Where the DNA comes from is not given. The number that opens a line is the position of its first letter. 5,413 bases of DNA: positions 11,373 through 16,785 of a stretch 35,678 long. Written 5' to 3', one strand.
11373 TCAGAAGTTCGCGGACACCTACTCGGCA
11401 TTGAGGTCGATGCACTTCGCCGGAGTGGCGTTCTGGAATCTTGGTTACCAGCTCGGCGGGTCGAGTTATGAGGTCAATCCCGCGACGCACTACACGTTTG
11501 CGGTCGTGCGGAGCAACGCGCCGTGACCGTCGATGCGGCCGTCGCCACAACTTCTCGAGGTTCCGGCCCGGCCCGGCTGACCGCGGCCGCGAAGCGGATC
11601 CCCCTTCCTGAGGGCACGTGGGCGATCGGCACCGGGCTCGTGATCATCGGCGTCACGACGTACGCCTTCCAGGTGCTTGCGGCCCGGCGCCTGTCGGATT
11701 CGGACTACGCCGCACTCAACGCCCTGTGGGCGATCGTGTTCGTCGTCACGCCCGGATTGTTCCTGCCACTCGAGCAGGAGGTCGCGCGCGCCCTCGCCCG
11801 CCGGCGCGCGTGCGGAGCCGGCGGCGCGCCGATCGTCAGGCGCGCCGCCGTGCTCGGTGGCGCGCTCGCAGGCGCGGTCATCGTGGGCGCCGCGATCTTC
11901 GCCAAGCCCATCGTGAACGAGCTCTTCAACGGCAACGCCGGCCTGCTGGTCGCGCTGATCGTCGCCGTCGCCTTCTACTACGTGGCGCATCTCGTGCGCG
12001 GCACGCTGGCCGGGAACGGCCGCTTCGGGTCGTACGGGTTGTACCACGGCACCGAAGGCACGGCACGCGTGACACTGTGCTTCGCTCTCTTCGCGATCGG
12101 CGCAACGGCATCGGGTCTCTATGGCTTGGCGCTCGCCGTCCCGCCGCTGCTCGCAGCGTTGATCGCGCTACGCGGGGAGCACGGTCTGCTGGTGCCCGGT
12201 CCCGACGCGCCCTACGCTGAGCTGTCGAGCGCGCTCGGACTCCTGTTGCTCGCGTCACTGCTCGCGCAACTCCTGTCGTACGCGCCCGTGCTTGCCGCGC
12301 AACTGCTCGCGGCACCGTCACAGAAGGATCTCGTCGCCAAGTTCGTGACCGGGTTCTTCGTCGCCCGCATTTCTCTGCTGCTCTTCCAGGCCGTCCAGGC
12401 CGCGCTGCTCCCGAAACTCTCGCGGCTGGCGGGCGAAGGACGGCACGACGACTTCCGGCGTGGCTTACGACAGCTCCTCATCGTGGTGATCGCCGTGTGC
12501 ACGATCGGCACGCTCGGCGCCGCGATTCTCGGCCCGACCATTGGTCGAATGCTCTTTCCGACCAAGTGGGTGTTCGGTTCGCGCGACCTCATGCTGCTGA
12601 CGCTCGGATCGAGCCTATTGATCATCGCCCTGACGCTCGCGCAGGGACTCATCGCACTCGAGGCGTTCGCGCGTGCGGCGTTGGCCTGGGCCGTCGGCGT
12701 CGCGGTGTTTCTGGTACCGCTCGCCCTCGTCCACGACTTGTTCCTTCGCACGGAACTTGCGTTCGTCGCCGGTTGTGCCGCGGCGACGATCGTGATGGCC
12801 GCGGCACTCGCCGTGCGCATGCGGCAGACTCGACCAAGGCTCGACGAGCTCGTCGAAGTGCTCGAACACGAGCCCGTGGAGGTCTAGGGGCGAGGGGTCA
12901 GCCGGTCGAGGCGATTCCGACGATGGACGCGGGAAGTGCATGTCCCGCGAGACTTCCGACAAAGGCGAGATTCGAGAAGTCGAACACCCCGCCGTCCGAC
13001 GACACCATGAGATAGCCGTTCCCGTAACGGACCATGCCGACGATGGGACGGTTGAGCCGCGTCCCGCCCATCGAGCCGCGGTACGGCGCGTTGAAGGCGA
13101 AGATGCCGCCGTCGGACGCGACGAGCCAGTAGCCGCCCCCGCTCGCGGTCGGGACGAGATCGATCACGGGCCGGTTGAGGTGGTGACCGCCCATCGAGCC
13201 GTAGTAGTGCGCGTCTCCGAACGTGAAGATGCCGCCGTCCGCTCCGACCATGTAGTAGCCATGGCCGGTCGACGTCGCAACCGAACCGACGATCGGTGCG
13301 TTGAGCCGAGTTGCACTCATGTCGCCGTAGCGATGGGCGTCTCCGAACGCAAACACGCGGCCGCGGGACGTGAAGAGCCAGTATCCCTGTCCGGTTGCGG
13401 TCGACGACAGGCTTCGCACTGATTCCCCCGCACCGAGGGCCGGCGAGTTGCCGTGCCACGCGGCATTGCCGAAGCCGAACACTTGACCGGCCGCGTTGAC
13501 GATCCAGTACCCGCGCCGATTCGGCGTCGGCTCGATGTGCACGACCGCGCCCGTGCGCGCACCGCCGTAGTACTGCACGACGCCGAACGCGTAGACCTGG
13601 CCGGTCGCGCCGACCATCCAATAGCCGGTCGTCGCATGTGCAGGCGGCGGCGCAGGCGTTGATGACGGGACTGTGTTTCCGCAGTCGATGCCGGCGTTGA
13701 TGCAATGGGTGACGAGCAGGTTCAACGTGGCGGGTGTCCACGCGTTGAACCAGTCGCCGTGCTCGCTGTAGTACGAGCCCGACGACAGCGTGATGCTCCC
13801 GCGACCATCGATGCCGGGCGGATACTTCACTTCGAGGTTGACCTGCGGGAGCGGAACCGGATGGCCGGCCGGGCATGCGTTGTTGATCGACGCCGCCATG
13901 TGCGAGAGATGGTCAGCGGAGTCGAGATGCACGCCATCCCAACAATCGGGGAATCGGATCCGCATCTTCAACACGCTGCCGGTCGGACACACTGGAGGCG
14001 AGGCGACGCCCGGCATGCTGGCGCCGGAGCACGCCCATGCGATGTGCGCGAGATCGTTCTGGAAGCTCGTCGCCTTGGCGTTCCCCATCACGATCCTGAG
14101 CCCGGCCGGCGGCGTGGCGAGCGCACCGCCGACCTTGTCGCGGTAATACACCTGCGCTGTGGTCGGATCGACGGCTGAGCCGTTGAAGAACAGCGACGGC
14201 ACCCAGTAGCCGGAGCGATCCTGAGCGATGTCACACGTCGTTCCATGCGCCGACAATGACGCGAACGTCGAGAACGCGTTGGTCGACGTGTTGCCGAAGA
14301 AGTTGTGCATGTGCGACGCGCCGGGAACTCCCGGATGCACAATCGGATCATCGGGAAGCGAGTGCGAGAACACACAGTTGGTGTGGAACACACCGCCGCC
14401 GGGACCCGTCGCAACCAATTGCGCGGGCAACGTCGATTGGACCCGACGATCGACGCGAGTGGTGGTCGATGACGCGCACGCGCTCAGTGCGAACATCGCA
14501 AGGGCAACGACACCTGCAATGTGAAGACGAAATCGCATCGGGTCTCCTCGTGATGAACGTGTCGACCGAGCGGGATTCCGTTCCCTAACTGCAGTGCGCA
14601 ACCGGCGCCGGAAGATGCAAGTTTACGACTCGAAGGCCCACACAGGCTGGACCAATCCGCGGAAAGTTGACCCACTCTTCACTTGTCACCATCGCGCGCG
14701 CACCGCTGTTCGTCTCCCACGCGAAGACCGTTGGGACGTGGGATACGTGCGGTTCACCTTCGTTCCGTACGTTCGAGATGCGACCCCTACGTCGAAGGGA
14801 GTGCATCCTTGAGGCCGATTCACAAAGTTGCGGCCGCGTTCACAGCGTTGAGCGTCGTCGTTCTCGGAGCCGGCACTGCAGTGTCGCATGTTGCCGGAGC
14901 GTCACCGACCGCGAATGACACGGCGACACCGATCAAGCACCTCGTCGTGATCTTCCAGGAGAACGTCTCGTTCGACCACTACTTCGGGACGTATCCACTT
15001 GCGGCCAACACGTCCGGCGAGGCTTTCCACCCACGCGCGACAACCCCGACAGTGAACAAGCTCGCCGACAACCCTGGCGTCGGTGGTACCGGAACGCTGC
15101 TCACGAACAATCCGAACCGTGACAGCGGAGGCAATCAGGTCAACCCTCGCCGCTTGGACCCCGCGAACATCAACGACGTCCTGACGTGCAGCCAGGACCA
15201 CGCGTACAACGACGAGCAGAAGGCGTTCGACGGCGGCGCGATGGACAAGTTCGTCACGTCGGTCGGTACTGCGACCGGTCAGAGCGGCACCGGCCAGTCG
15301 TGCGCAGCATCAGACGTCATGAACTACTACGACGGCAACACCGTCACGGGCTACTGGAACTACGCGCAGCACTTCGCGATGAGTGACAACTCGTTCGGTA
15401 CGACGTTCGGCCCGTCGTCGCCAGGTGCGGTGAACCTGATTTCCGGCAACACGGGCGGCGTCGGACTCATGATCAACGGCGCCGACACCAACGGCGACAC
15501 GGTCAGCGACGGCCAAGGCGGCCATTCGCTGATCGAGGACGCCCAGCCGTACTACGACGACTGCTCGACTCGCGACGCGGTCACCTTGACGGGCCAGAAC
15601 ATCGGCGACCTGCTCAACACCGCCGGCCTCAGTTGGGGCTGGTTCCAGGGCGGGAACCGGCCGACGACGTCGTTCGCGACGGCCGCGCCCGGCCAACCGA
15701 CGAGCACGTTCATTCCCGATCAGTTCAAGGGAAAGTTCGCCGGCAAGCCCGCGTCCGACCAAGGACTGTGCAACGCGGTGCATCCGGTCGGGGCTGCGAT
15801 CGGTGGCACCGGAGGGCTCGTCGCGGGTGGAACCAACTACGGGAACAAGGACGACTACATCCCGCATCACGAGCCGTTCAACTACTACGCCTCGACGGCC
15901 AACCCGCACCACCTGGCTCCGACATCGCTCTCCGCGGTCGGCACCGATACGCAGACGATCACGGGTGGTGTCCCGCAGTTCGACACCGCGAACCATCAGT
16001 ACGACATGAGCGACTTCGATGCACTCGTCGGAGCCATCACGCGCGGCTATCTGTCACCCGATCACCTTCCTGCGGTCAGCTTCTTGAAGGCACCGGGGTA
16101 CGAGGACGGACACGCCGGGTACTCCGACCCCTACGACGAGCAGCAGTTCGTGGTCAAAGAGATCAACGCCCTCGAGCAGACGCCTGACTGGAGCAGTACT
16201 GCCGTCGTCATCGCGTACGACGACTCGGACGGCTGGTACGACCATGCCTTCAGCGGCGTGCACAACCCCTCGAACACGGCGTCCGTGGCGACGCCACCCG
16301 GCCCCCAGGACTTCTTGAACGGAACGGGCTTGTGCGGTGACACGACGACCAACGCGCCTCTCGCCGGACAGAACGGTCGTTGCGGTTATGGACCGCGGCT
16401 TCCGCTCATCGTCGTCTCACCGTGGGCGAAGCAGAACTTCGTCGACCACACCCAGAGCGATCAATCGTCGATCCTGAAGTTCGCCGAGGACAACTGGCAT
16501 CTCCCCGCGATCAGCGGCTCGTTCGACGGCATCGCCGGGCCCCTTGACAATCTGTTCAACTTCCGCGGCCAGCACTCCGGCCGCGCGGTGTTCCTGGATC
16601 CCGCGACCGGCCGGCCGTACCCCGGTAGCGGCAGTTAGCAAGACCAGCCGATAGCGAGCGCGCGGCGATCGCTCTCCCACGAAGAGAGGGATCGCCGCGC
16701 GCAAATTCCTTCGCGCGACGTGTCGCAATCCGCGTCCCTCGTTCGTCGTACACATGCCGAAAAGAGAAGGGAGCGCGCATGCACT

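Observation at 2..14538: Synthase-type surface-glycan locus with a largely uncharacterised extracellular accessory set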

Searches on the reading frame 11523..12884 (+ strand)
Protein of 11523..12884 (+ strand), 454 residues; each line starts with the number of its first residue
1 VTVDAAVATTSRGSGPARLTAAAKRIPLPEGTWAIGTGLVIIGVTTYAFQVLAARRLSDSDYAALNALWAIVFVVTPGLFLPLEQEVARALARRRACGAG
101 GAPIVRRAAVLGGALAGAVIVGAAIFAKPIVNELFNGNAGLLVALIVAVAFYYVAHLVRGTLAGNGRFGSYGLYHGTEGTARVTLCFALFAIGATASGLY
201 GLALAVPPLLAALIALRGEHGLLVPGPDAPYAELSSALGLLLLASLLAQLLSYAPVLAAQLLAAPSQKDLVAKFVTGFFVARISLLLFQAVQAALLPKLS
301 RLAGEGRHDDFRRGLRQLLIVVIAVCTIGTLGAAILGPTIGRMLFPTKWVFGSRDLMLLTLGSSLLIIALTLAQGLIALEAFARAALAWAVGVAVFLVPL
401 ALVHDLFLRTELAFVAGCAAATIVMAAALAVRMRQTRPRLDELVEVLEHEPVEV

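Call 4: search_protein_families(library=pfam, proteins=[window:11523-12884:+], max_evalue=0.01)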
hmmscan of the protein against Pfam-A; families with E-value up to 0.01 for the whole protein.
window:11523-12884:+ (454 aa): 0 families

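Call 5: search_protein_families(library=ncbifam, proteins=[window:11523-12884:+], max_evalue=0.01)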
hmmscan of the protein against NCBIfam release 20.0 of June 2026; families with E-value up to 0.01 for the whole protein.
window:11523-12884:+ (454 aa): 0 families

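Call 54: search_protein_families(library=pfam, proteins=[window:11523-12884:+], max_evalue=10)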
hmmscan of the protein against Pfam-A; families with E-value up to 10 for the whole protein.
window:11523-12884:+ (454 aa): 1 family
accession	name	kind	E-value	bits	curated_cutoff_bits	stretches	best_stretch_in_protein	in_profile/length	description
PF24003.1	DUF7319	-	0.17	11.7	27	1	224-318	103-189/205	Domain of unknown function (DUF7319)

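Call 77: search_protein_representatives(protein=window:11523-12884:+)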
Query: 454 residues. Proteins with E-value up to 0.001 (for the whole library): 1895; up to 1e-10: 1166; up to 1e-30: 403. The best 150 are listed.
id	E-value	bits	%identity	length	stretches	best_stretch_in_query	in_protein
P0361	2.1e-118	412.8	54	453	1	18-454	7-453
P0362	3.1e-112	392.4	51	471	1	17-453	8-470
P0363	9.4e-103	361.2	46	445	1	24-453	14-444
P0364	3.6e-101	356.0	48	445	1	25-454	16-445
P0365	2.4e-97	343.4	53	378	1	16-351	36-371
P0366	1.8e-93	330.7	47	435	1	16-434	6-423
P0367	8.2e-93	328.5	48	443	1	17-439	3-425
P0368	1.2e-92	328.0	45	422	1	40-454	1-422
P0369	1.1e-89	318.2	43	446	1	16-453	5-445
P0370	1.6e-89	317.6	44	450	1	23-452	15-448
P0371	2.1e-88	313.9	45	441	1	14-435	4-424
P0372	4.0e-88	313.0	46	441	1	24-437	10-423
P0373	2.6e-87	310.4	41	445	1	18-437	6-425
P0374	2.9e-85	303.6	44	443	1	24-449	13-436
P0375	1.1e-84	301.7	39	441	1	21-447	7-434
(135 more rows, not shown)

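Call 79: search_protein_families(library=pfam, alignment_id=A5, max_evalue=0.01)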
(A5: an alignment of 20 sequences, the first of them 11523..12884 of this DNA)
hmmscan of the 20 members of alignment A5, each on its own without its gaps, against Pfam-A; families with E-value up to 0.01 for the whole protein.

A. member 1, window:11523-12884:+ (454 aa): 0 families

B. families by the number of members that match (of 20 scanned): 1 family
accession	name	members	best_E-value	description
PF03023.19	MurJ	3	5.7e-05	Lipid II flippase MurJ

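Call 80: search_solved_structures(query=A5, max_evalue=1)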
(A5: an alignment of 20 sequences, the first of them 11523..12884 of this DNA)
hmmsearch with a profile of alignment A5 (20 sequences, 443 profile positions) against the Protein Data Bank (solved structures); distinct sequences matched with E-value up to 1: 0.

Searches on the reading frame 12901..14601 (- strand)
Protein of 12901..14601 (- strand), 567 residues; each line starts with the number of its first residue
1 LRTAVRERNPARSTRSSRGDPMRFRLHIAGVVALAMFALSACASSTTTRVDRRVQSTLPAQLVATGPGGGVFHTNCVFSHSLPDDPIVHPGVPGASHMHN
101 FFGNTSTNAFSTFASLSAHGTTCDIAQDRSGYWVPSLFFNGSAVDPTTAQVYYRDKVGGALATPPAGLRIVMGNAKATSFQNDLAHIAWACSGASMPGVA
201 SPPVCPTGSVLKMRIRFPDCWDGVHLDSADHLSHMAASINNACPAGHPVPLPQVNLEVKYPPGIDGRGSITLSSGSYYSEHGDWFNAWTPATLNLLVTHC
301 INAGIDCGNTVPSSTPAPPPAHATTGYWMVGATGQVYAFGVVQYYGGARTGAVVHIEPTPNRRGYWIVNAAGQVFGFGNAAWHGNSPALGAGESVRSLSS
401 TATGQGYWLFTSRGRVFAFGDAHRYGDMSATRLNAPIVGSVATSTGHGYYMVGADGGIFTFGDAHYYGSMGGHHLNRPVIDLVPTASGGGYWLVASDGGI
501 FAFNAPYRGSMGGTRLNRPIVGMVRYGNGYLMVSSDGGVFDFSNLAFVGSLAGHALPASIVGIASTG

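Call 4: search_protein_families(library=pfam, proteins=[window:12901-14601:-], max_evalue=0.01)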
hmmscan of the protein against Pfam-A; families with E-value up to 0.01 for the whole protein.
window:12901-14601:- (567 aa): 1 family
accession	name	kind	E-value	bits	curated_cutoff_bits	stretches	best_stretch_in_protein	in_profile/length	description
PF09362.15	DUF1996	-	3.6e-44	152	27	1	85-288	1-237/237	Domain of unknown function (DUF1996)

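Call 5: search_protein_families(library=ncbifam, proteins=[window:12901-14601:-], max_evalue=0.01)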
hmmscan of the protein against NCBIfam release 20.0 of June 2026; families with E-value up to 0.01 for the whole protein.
window:12901-14601:- (567 aa): 0 families

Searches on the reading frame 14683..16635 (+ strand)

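Call 8: search_protein_families(library=pfam, proteins=[window:14683-16635:+], max_evalue=0.001)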
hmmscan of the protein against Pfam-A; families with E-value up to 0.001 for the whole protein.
window:14683-16635:+ (651 aa): 1 family
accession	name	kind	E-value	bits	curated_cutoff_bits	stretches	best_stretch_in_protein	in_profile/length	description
PF04185.19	Phosphoesterase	-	9.4e-70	236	23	2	84-332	1-203/356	Phosphoesterase family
